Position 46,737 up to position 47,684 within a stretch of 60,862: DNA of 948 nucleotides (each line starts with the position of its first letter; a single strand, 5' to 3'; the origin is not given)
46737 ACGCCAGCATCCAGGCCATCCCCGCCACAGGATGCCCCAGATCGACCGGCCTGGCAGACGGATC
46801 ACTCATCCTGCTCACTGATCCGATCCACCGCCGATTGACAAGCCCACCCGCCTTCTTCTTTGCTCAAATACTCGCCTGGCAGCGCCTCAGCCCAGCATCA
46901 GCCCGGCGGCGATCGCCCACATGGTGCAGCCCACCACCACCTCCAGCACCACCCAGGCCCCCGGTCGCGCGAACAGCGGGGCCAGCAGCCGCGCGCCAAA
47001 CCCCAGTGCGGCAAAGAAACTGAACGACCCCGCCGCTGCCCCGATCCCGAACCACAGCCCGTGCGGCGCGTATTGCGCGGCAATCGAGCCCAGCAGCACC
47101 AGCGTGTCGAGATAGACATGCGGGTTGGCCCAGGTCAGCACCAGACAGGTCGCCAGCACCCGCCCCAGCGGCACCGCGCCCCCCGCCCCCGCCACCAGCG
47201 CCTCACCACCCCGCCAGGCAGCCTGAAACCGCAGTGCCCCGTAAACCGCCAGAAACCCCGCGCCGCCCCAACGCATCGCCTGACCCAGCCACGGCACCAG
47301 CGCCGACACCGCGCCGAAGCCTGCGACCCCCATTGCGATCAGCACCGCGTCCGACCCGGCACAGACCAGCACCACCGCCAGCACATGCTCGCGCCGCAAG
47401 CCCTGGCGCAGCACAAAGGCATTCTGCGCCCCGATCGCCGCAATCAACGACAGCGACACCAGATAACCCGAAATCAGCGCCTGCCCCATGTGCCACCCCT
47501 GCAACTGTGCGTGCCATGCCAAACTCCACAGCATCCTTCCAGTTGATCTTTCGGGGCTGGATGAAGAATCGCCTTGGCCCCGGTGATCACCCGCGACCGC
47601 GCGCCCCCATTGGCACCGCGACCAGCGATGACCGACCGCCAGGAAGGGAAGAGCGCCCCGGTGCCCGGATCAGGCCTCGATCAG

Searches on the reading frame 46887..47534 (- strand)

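Call 33: search_protein_families(library=pfam, proteins=[window:46887-47534:-], max_evalue=0.001)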
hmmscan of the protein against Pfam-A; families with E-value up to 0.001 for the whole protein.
window:46887-47534:- (215 aa): 1 family
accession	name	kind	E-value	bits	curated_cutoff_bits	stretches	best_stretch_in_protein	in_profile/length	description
PF01810.24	LysE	-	3.4e-29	102.1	25.6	1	28-214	1-191/193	LysE type translocator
